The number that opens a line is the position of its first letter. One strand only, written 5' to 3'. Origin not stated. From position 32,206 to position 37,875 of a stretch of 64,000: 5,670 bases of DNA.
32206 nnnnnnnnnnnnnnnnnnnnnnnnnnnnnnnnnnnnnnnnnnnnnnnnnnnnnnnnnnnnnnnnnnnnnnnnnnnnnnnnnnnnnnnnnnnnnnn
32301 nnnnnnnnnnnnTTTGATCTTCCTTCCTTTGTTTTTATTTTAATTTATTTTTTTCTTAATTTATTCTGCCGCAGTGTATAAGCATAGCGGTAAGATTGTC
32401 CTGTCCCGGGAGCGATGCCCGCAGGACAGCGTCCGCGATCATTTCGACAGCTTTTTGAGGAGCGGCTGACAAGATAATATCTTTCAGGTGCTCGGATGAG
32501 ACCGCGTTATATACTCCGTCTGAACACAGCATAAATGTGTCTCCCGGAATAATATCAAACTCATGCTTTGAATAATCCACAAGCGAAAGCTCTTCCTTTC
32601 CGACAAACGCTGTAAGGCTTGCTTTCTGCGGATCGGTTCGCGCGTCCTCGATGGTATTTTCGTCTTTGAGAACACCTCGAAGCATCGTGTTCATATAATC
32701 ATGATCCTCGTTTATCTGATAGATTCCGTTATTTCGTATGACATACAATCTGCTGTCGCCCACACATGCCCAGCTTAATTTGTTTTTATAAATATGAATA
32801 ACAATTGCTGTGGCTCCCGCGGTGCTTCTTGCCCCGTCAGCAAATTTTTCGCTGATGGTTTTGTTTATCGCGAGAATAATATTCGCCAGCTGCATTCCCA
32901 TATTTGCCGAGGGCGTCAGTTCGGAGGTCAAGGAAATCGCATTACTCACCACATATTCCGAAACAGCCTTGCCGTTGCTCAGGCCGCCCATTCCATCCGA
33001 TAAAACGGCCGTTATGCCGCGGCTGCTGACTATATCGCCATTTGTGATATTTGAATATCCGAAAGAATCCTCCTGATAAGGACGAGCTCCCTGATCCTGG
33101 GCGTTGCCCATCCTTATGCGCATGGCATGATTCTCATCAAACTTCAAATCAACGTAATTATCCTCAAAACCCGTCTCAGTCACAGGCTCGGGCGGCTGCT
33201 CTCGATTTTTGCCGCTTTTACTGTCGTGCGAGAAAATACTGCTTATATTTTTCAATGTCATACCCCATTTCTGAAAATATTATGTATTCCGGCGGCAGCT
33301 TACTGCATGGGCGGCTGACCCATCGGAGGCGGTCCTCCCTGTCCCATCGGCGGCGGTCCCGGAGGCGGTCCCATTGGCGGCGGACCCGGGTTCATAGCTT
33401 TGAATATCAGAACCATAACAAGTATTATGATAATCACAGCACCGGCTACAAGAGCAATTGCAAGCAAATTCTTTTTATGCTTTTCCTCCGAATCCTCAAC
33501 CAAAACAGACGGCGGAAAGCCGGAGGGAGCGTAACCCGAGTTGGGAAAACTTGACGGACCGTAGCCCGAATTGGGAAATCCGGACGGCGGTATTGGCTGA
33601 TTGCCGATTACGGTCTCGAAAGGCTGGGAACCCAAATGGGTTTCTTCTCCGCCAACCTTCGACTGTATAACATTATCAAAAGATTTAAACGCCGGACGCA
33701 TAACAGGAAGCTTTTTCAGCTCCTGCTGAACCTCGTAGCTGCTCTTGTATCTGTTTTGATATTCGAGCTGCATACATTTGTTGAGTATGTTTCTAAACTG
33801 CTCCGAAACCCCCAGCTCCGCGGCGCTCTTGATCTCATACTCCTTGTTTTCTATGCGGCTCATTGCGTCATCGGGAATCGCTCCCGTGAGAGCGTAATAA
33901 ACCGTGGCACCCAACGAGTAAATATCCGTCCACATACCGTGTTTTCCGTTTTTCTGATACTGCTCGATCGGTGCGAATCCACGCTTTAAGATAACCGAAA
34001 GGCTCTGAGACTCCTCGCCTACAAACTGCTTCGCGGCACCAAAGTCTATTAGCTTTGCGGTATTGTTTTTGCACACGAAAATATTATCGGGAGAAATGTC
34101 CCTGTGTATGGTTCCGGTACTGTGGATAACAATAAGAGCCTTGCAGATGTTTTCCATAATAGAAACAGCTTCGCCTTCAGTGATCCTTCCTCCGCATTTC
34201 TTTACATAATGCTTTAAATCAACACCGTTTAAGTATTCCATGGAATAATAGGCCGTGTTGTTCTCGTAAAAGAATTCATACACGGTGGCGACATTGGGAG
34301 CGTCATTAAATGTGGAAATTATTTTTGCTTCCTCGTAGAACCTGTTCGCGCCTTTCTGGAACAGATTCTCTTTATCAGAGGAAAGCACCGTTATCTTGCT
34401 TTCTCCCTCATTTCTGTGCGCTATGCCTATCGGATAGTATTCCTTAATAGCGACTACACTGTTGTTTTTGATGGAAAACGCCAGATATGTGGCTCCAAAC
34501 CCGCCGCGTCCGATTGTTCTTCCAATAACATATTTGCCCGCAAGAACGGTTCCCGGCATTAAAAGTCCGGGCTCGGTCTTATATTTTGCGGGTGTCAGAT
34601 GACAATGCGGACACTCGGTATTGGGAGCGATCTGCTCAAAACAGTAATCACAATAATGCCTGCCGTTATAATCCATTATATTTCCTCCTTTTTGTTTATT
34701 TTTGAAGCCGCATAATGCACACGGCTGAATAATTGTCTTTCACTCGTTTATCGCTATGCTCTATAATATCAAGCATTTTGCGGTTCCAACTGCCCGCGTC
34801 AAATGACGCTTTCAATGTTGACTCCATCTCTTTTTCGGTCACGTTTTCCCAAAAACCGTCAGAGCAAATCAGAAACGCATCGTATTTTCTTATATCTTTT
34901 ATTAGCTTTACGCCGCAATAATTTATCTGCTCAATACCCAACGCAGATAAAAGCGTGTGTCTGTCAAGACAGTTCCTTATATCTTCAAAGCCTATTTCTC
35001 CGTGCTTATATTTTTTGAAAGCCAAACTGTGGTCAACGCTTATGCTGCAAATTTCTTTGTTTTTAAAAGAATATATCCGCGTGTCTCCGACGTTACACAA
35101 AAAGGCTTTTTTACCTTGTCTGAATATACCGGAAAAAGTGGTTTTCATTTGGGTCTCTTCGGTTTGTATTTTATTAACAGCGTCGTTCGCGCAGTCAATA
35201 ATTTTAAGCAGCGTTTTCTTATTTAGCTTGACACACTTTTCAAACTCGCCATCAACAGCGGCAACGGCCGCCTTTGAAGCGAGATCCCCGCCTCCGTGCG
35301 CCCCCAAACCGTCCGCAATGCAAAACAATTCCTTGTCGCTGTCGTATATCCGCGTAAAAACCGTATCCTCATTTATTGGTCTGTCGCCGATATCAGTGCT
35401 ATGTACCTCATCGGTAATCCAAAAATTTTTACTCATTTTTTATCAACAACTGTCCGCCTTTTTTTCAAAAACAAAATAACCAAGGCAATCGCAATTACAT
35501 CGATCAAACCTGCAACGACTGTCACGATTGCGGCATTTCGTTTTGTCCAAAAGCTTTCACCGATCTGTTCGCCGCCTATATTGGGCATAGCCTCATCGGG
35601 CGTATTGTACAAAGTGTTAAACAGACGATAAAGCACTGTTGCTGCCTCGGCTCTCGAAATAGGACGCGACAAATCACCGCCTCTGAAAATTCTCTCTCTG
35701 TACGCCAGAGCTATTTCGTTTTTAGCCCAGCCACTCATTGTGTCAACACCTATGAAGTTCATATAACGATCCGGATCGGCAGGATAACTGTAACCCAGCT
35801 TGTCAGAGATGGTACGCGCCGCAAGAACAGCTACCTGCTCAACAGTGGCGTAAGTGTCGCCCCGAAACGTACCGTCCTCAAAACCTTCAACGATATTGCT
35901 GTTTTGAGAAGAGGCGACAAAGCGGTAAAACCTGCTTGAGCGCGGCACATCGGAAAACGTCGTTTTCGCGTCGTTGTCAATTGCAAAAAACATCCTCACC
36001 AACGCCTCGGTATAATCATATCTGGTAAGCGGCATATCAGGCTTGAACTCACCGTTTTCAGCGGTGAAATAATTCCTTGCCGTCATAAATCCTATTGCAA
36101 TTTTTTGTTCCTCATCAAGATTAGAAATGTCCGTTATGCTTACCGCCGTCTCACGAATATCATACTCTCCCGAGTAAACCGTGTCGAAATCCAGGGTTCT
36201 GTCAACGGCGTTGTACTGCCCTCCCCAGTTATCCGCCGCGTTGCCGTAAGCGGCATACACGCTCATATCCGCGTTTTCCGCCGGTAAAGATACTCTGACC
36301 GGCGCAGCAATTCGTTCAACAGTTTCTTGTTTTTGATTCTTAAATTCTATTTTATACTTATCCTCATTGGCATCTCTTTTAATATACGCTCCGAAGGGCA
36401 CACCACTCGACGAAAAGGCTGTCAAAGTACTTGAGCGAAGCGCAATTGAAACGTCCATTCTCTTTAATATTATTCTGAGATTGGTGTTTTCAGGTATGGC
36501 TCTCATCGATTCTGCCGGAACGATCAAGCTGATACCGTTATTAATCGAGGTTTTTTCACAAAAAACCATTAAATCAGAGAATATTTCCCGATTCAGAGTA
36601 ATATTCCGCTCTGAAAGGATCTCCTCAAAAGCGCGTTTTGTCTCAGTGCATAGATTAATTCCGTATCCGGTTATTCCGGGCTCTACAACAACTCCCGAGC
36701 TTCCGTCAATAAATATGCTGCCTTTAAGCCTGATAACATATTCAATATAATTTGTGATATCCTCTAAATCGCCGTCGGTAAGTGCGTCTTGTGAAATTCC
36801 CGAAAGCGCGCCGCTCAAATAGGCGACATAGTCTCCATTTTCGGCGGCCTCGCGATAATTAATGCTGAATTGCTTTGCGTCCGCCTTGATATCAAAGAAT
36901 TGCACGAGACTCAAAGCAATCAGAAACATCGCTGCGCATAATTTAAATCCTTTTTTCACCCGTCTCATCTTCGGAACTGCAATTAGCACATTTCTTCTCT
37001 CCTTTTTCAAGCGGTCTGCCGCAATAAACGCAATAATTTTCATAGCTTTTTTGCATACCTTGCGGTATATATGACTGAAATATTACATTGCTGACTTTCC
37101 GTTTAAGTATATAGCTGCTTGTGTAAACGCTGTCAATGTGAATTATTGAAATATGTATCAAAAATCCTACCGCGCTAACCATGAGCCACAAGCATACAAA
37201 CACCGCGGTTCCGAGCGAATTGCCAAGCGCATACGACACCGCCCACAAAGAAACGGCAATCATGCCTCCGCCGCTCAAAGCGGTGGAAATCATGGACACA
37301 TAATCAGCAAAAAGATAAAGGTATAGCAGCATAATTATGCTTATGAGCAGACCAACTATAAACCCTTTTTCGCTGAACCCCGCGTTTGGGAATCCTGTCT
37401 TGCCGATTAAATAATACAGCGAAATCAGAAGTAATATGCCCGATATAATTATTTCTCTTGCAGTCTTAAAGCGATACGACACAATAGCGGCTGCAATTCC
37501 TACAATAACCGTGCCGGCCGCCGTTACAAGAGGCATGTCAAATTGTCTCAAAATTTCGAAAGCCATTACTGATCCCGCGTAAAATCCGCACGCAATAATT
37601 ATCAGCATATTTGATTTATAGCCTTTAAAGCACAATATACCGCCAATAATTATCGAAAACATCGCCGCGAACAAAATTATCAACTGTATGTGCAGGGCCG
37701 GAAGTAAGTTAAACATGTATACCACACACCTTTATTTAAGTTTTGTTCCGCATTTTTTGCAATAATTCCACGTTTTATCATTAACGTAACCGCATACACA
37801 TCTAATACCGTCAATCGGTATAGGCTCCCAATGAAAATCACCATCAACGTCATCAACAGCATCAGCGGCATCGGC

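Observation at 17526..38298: About 20-kb single-strand cluster saturated with Ser/Thr phospho-signalling modules (3 kinases, 3 PP2C, 4 FHA, 8 zinc ribbons) fused to envelope-facing domains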

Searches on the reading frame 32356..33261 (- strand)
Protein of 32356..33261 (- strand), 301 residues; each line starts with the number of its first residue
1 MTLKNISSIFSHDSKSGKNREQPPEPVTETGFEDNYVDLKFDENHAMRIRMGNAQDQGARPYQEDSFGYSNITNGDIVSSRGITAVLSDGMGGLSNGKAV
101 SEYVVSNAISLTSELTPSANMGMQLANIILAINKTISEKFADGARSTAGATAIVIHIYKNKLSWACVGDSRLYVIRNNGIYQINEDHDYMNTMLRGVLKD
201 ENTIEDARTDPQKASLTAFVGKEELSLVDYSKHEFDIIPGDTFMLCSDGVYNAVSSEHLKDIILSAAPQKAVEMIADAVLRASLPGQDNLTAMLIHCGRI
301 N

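Call 4: search_protein_families(library=pfam, proteins=[window:32356-33261:-], max_evalue=0.01)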
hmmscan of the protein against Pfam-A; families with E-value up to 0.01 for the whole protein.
window:32356-33261:- (301 aa): 3 families
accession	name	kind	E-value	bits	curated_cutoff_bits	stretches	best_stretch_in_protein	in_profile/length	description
PF00481.26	PP2C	-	2.4e-12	47.5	20.3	1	57-189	9-142/255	Protein phosphatase 2C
PF07228.17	SpoIIE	-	7.3e-09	36.3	25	1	112-290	27-184/192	Stage II sporulation protein E (SpoIIE)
PF13672.11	PP2C_2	-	1.2e-06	28.7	24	1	81-257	23-181/209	Protein phosphatase 2C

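Call 26: search_protein_families(library=padloc, proteins=[window:32356-33261:-], max_evalue=0.001)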
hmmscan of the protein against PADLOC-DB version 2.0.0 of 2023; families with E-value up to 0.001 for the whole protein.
window:32356-33261:- (301 aa): 0 families

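Call 27: search_protein_families(library=ncbifam, proteins=[window:32356-33261:-], max_evalue=0.001)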
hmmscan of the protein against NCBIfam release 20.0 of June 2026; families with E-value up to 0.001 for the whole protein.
window:32356-33261:- (301 aa): 2 families
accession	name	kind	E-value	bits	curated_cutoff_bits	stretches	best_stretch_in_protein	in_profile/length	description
NF033484.1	Stp1_PP2C_phos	equivalog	8.8e-37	126.8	230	1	80-295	22-231/232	Stp1/IreP family PP2C-type Ser/Thr phosphatase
NF011149.0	PRK14559.1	equivalog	3.9e-15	55.6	374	1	59-296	383-630/642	serine/threonine phosphatase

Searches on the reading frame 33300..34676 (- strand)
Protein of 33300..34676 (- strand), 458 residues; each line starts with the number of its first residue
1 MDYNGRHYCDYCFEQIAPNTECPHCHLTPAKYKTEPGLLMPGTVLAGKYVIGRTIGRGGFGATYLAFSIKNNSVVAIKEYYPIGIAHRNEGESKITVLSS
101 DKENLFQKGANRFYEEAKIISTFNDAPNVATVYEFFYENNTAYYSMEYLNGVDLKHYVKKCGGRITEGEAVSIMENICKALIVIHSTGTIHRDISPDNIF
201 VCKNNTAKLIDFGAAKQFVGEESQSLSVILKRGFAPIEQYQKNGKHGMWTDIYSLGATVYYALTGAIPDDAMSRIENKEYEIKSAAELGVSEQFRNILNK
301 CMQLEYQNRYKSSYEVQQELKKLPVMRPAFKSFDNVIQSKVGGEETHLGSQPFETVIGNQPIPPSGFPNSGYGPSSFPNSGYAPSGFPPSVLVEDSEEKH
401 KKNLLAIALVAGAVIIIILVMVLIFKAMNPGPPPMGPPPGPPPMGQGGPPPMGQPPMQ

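Call 4: search_protein_families(library=pfam, proteins=[window:33300-34676:-], max_evalue=0.01)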
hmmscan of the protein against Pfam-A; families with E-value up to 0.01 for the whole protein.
window:33300-34676:- (458 aa): 5 families
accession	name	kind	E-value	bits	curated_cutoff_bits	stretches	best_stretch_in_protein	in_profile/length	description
PF00069.31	Pkinase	-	7e-38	131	31.7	1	49-312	1-254/263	Protein kinase domain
PF07714.23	PK_Tyr_Ser-Thr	-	8e-25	88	23.1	1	52-311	4-250/258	Protein tyrosine and serine/threonine kinase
PF03109.22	ABC1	-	2.8e-05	23.8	22.9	1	142-230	143-229/244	ABC1 atypical kinase-like domain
PF17667.7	Pkinase_fungal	-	0.0005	19.3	24.1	1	168-254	286-378/387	Fungal protein kinase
PF14531.12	Kinase-like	-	0.0021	17.8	25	1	184-309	161-289/289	Kinase-like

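Call 26: search_protein_families(library=padloc, proteins=[window:33300-34676:-], max_evalue=0.001)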
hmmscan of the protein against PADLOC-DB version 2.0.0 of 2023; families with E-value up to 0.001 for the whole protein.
window:33300-34676:- (458 aa): 35 families (the best 25 are shown)
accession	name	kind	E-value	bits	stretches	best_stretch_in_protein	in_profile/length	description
PDLC04138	mad6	-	1e-52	177.9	1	45-323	49-313/659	mads_6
PDLC04045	PD-T4-6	-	6.9e-48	161.4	1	44-327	30-302/350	-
PDLC04042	PD-T4-6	-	1.2e-46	157.7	1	42-327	4-276/292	-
PDLC04047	PD-T4-6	-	1.1e-44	150.9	1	43-323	6-272/327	-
PDLC04053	PD-T4-6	-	1.5e-44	150.7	1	46-322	8-270/311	-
PDLC04044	PD-T4-6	-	1.1e-42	144.6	1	41-325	26-294/372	-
PDLC04060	PD-T4-6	-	3.8e-40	136.2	1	40-327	1-273/486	-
PDLC04051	PD-T4-6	-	1.1e-38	131.4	1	44-339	29-310/476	-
PDLC04039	PD-T4-6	-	8.4e-35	118.6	1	42-391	10-367/458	-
PDLC04062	PD-T4-6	-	2.3e-34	117.2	1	45-327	30-297/450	-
PDLC04057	PD-T4-6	-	5.5e-34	115.9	1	40-323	1-270/443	-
PDLC04043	PD-T4-6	-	2.3e-33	114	1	44-321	12-275/452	-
PDLC04048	PD-T4-6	-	5.5e-33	112.8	1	42-321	5-270/354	-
PDLC04054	PD-T4-6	-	8.8e-33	112.2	1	41-318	5-268/347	-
PDLC04041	PD-T4-6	-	7e-31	105.9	1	38-318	20-288/443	-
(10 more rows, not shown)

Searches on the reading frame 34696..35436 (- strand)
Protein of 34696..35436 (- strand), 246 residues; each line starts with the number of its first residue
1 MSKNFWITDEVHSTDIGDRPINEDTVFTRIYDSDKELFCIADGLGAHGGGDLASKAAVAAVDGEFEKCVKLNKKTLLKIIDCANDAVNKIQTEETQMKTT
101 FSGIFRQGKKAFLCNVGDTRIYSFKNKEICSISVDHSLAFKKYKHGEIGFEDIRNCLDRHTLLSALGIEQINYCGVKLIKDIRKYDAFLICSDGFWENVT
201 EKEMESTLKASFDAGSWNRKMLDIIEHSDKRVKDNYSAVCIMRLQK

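Call 4: search_protein_families(library=pfam, proteins=[window:34696-35436:-], max_evalue=0.01)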
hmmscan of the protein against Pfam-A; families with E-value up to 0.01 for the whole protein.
window:34696-35436:- (246 aa): 3 families
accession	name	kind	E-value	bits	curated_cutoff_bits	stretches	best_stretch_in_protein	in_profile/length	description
PF13672.11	PP2C_2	-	2.3e-12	47.4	24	1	22-212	12-192/209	Protein phosphatase 2C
PF00481.26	PP2C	-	9.7e-05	22.6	20.3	1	32-137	31-141/255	Protein phosphatase 2C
PF21443.2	G3P_pilus-bind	-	0.0031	18.1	27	1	67-126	27-84/105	G3P, pilus binding domain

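Call 26: search_protein_families(library=padloc, proteins=[window:34696-35436:-], max_evalue=0.001)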
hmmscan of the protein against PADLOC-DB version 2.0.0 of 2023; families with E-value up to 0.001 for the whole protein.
window:34696-35436:- (246 aa): 1 family
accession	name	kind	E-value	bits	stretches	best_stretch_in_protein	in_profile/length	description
PDLC04518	PDC-M21C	-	1.4e-09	35.5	1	19-210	15-201/243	-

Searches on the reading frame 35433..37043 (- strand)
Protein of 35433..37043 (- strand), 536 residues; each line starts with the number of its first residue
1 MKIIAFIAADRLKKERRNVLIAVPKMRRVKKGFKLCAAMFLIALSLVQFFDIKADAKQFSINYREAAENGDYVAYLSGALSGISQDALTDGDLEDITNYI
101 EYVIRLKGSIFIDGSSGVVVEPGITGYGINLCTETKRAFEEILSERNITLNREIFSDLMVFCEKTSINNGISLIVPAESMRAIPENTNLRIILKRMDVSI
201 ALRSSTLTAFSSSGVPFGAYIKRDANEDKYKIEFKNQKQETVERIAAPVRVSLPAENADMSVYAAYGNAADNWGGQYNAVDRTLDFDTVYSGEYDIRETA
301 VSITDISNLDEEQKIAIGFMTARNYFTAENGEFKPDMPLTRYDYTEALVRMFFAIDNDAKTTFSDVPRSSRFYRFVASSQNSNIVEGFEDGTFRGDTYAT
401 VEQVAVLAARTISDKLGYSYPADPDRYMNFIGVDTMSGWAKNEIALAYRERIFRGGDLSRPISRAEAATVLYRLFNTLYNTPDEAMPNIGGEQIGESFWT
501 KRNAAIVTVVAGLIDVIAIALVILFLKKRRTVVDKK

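Call 4: search_protein_families(library=pfam, proteins=[window:35433-37043:-], max_evalue=0.01)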
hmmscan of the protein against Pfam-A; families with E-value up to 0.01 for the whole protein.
window:35433-37043:- (536 aa): 1 family
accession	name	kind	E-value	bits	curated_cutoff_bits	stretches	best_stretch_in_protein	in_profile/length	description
PF00395.25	SLH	-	1.1e-09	38.5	20.8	1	362-400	1-39/44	S-layer homology domain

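Call 27: search_protein_families(library=ncbifam, proteins=[window:35433-37043:-], max_evalue=0.001)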
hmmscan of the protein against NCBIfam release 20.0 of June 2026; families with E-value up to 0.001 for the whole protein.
window:35433-37043:- (536 aa): 1 family
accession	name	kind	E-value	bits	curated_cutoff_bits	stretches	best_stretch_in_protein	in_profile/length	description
NF033190.2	inl_like_NEAT_1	exception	1e-07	30.7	1275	1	303-407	643-747/754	NEAT domain-containing leucine-rich repeat protein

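Call 68: search_protein_families(library=pfam, proteins=[window:35433-37043:-], max_evalue=5)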
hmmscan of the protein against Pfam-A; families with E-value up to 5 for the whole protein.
window:35433-37043:- (536 aa): 2 families
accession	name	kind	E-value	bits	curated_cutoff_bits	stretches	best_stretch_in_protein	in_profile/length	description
PF00395.25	SLH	-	1.1e-09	38.5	20.8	2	362-400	1-39/44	S-layer homology domain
PF21314.2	TM_ErbB1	-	1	9.6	27.1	1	506-535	2-31/36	Epidermal growth factor receptor transmembrane-juxtamembrane segment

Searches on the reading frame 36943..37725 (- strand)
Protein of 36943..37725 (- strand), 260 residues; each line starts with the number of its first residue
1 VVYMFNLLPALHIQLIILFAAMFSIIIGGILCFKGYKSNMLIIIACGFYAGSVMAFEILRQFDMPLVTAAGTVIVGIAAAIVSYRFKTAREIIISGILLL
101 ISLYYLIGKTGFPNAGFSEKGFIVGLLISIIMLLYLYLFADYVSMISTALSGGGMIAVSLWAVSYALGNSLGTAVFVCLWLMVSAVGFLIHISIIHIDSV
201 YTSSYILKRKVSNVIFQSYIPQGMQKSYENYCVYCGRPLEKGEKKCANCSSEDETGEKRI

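Call 4: search_protein_families(library=pfam, proteins=[window:36943-37725:-], max_evalue=0.01)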
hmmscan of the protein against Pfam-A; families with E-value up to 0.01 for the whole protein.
window:36943-37725:- (260 aa): 3 families
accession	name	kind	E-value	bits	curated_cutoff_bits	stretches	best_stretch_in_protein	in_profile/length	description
PF13886.12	TM7S3_TM198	-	1.4e-05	25.3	29.2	1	22-159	2-147/199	TM7S3/TM198-like domain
PF13248.11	Zn_ribbon_3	-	0.0016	18.3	27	1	229-249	2-22/26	zinc-ribbon domain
PF13240.11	Zn_Ribbon_1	-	0.0082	16.4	25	0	231-249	1-19/23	zinc-ribbon domain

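Call 27: search_protein_families(library=ncbifam, proteins=[window:36943-37725:-], max_evalue=0.001)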
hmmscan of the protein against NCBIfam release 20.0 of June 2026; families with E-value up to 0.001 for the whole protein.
window:36943-37725:- (260 aa): 0 families
